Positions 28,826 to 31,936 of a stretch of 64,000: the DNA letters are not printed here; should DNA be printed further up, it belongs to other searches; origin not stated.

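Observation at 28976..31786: Unprecedented tri-domain fusion of nucleotidyltransferase, CofD/YvcK-like and GT2 domains inside a glycan locus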

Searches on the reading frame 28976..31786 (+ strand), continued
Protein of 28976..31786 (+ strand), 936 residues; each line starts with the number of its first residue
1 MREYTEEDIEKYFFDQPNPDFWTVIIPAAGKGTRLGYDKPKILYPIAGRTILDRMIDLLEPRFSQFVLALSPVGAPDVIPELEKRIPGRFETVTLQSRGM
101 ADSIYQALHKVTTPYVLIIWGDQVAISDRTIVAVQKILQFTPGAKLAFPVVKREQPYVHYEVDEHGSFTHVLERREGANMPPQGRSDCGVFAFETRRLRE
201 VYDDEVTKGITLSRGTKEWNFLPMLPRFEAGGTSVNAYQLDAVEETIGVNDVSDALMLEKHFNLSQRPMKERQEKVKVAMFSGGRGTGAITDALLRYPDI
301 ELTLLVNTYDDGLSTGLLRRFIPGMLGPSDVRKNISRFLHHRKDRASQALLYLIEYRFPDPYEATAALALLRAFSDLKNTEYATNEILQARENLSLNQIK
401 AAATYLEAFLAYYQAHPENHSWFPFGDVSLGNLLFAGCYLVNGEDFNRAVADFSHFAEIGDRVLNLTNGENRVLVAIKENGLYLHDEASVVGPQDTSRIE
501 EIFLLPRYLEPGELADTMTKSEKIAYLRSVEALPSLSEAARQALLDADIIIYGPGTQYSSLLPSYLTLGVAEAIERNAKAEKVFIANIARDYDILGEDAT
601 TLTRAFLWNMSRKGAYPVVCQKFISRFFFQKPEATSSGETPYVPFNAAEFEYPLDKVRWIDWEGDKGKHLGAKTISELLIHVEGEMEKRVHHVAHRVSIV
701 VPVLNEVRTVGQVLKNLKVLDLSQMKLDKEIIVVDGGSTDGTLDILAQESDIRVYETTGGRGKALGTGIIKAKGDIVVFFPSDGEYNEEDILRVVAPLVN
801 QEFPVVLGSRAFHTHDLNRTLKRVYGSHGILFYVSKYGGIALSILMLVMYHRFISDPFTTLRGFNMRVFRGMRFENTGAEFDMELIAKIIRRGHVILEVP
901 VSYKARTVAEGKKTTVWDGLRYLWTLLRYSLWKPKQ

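Call 65: search_protein_families(library=ncbifam, proteins=[L003:4924-6441:+, L031:1865-3373:+, L036:13524-15005:+, L083:13696-14697:-], max_evalue=0.001)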
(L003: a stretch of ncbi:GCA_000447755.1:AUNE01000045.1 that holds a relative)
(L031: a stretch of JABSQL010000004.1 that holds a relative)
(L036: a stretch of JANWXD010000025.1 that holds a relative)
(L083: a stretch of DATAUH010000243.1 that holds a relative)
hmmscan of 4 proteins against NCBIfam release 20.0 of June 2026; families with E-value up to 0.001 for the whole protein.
L003:4924-6441:+ (505 aa): 24 families
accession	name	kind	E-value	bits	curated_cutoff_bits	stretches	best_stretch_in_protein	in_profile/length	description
NF038361.1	rSAM_Sden_1168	equivalog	5.4e-44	150.7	575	1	24-416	82-469/560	Sden_1168 family B12-binding radical SAM P-methyltransferase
TIGR02026.1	BchE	equivalog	4.8e-34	118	481.35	1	72-414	54-381/497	magnesium-protoporphyrin IX monomethyl ester anaerobic oxidative cyclase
NF050148.1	rSAM_ApyD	equivalog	2.8e-30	105.3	750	1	128-421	118-394/645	RiPP biosynthesis radical SAM protein ApyD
TIGR03471.1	HpnJ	equivalog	3.3e-29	102.1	577.6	1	76-385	64-355/472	hopanoid biosynthesis associated radical SAM protein HpnJ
TIGR04479.1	bcpD_PhpK_rSAM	subfamily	1.3e-26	93.1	600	1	76-393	106-407/504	PhpK family radical SAM P-methyltransferase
TIGR04385.1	B12_rSAM_cofa1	equivalog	1.4e-23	83.9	450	1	104-395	93-364/438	B12 lower ligand biosynthesis radical SAM protein BzaD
TIGR04013.1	B12_SAM_MJ_1487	hypoth_equivalog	5.7e-19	68.2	251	2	75-265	37-193/382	TIGR04013 family B12-binding domain/radical SAM domain-containing protein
TIGR04072.2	rSAM_ladder_B12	equivalog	2.5e-18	65.9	360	1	219-384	176-338/443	lipid biosynthesis B12-binding/radical SAM protein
TIGR03975.1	rSAM_ocin_1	subfamily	1.2e-16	60.3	281.85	1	138-385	181-420/606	RiPP maturation radical SAM C-methyltransferase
TIGR04014.1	B12_SAM_MJ_0865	equivalog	5e-15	55.2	360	1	134-442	85-379/434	methyl-coenzyme M reductase glutamine C-methyltransferase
NF033070.1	rSAM_AprD4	equivalog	6.5e-14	51.7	500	1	212-416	185-386/456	AprD4 family radical SAM diol-dehydratase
NF045585.1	rSAM_slr0320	equivalog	2.5e-11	42.8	775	1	205-364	218-376/511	photosystem II high light acclimation radical SAM protein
TIGR04295.1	B12_rSAM_oligo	hypoth_equivalog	1e-10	40.9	400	1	124-415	109-379/422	TIGR04295 family B12-binding domain-containing radical SAM protein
TIGR00089.1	TIGR00089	subfamily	2.9e-09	36.2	251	1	205-395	124-318/429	MiaB/RimO family radical SAM methylthiotransferase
TIGR04367.1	HpnR_B12_rSAM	equivalog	3.6e-09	35.7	650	1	91-354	71-312/490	hopanoid C-3 methylase HpnR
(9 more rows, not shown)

L031:1865-3373:+ (502 aa): 28 families (the best 25 are shown)
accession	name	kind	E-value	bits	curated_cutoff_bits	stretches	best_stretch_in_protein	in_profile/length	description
TIGR03471.1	HpnJ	equivalog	2e-34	119.3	577.6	1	70-419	56-387/472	hopanoid biosynthesis associated radical SAM protein HpnJ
TIGR02026.1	BchE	equivalog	4.5e-32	111.5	481.35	1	28-420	20-388/497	magnesium-protoporphyrin IX monomethyl ester anaerobic oxidative cyclase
NF038361.1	rSAM_Sden_1168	equivalog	1e-31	110.2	575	1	8-418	65-472/560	Sden_1168 family B12-binding radical SAM P-methyltransferase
NF050148.1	rSAM_ApyD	equivalog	2.5e-29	102.2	750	1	142-420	127-394/645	RiPP biosynthesis radical SAM protein ApyD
TIGR04479.1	bcpD_PhpK_rSAM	subfamily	5.2e-27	94.4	600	1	33-393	75-408/504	PhpK family radical SAM P-methyltransferase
TIGR04385.1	B12_rSAM_cofa1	equivalog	2.9e-26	92.7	450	1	126-394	107-364/438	B12 lower ligand biosynthesis radical SAM protein BzaD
TIGR04013.1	B12_SAM_MJ_1487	hypoth_equivalog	1.2e-20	73.7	251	2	131-267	81-195/382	TIGR04013 family B12-binding domain/radical SAM domain-containing protein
TIGR04072.2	rSAM_ladder_B12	equivalog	5.9e-20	71.3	360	1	221-394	178-349/443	lipid biosynthesis B12-binding/radical SAM protein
TIGR03975.1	rSAM_ocin_1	subfamily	2.5e-19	69.2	281.85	1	142-394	182-430/606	RiPP maturation radical SAM C-methyltransferase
TIGR04014.1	B12_SAM_MJ_0865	equivalog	8.1e-19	67.7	360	1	139-441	87-379/434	methyl-coenzyme M reductase glutamine C-methyltransferase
TIGR04295.1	B12_rSAM_oligo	hypoth_equivalog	1.1e-15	57.2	400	1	29-419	24-384/422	TIGR04295 family B12-binding domain-containing radical SAM protein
NF033070.1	rSAM_AprD4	equivalog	1.8e-13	50.2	500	1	226-415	199-386/456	AprD4 family radical SAM diol-dehydratase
NF045585.1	rSAM_slr0320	equivalog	1.6e-12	46.8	775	1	223-402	235-418/511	photosystem II high light acclimation radical SAM protein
NF040542.1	rSAM_RCCLKC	equivalog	1.1e-11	44.6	450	1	135-397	93-353/423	arsinothricin biosynthesis radical SAM protein ArsL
TIGR04428.1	B12_rSAM_trp_MT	equivalog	2.9e-11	42.5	500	1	225-385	218-389/558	tryptophan 2-C-methyltransferase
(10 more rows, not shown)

L036:13524-15005:+ (493 aa): 0 families

L083:13696-14697:- (333 aa): 0 families

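Call 70: search_protein_families(library=pfam, proteins=[L066:2106-4115:+, L055:13593-15416:+, L022:13507-15243:-, L027:4270-5904:-, L024:15127-16644:+, L023:3654-5615:-, L045:12077-14146:+, L047:10897-12267:+, L073:7020-8669:-, L012:6767-8476:+], max_evalue=0.01)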
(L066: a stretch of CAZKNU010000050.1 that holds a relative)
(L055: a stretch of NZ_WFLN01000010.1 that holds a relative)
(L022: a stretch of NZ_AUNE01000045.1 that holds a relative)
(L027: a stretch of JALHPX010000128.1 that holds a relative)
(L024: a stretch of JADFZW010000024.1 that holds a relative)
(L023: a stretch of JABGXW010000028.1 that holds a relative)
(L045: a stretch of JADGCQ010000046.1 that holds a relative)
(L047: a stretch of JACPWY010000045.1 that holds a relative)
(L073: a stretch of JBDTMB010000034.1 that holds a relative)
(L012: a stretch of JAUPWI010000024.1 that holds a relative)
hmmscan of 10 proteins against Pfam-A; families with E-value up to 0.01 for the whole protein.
L066:2106-4115:+ (669 aa): 0 families

L055:13593-15416:+ (607 aa): 1 family
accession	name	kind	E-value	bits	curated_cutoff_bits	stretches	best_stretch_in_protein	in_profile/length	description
PF00953.26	Glycos_transf_4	-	1.3e-36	126.5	27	1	105-261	3-158/160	Glycosyl transferase family 4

L022:13507-15243:- (578 aa): 0 families

L027:4270-5904:- (544 aa): 0 families

L024:15127-16644:+ (505 aa): 0 families

L023:3654-5615:- (653 aa): 0 families

L045:12077-14146:+ (689 aa): 0 families

L047:10897-12267:+ (456 aa): 0 families

L073:7020-8669:- (549 aa): 0 families

L012:6767-8476:+ (569 aa): 0 families
